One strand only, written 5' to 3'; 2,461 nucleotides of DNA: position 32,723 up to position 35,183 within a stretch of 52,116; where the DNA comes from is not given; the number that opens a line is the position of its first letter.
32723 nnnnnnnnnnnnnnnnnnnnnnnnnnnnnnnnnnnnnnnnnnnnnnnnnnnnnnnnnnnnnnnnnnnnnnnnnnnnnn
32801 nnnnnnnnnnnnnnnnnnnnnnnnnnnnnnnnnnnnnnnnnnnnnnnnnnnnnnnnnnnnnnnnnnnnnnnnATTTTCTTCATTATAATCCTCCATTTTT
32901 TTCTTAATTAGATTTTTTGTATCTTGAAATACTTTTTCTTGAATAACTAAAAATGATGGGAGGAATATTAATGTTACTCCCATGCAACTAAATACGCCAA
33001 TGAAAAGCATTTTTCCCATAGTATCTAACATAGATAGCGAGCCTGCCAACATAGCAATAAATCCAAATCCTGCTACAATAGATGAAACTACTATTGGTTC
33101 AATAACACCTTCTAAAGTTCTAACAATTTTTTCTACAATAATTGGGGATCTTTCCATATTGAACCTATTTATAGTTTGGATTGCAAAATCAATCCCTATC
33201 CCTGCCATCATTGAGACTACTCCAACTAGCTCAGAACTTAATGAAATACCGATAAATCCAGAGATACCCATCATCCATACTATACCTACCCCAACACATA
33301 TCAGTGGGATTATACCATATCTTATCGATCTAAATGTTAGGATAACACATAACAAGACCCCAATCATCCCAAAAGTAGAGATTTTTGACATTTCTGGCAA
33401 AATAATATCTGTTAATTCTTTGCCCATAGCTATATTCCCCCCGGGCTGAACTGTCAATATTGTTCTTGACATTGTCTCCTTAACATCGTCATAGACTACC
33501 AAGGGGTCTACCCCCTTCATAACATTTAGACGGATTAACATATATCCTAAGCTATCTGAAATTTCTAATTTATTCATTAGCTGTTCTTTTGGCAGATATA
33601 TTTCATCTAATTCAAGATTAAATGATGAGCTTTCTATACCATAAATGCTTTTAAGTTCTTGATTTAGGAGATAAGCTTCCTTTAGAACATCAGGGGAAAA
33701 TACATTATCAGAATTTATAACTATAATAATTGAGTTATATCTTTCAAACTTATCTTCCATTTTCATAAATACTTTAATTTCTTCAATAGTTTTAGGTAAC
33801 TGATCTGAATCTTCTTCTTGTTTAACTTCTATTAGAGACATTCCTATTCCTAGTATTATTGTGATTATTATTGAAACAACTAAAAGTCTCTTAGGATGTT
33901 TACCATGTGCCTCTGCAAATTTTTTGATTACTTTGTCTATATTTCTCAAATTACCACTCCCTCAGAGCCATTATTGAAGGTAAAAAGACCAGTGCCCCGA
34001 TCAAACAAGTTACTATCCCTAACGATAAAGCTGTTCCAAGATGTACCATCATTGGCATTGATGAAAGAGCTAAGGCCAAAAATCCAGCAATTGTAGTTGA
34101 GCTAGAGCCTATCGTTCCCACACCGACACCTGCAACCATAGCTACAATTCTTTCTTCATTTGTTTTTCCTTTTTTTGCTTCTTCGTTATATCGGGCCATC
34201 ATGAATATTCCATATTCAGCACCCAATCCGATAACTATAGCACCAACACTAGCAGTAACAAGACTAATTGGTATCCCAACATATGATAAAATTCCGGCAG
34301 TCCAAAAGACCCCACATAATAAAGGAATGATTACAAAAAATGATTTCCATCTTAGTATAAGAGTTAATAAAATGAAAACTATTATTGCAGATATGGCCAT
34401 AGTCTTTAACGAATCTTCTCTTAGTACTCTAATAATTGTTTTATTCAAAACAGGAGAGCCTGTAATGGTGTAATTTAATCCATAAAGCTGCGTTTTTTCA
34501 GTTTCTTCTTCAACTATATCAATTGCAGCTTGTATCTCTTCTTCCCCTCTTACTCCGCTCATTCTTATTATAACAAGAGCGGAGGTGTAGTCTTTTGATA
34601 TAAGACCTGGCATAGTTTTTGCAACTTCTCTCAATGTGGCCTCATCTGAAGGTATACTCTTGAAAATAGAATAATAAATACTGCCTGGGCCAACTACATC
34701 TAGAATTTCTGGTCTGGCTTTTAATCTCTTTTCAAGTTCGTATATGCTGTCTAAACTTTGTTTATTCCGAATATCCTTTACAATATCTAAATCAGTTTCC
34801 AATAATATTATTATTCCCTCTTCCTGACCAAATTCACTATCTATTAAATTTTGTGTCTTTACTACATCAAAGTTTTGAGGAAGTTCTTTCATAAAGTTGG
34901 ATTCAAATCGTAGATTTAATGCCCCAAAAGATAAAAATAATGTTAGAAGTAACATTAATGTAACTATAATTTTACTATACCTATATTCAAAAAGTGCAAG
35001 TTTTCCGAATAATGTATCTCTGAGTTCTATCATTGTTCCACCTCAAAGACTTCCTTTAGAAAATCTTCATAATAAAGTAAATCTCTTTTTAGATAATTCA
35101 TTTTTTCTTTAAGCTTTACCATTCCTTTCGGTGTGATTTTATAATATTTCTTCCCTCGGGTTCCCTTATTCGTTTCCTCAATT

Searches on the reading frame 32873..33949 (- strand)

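Call 30: search_protein_families(library=pfam, proteins=[window:32873-33949:-], max_evalue=0.0001)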
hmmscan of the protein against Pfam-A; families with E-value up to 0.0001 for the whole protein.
window:32873-33949:- (359 aa): 1 family
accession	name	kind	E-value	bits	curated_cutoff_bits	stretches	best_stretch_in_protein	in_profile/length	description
PF03176.21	MMPL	-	2.1e-14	53.6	20.5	1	154-336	108-301/333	MMPL family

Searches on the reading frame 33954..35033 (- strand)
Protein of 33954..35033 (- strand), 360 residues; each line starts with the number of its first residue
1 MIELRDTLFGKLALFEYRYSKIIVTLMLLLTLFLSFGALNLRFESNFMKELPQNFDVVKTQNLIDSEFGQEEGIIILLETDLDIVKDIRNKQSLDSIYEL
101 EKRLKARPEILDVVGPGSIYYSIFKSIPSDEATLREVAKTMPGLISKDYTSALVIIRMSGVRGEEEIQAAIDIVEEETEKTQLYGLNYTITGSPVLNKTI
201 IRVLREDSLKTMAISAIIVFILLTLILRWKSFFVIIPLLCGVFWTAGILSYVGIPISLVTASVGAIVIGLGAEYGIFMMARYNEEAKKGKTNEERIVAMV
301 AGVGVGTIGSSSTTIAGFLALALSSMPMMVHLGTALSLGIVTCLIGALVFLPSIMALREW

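Call 30: search_protein_families(library=pfam, proteins=[window:33954-35033:-], max_evalue=0.0001)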
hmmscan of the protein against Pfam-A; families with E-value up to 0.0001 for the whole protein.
window:33954-35033:- (360 aa): 2 families
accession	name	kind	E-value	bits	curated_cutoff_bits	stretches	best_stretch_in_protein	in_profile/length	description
PF03176.21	MMPL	-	2.5e-33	115.9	20.5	1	52-357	4-301/333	MMPL family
PF12349.14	Sterol-sensing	-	1.9e-05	25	22.3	1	232-357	10-135/153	Sterol-sensing domain of SREBP cleavage-activation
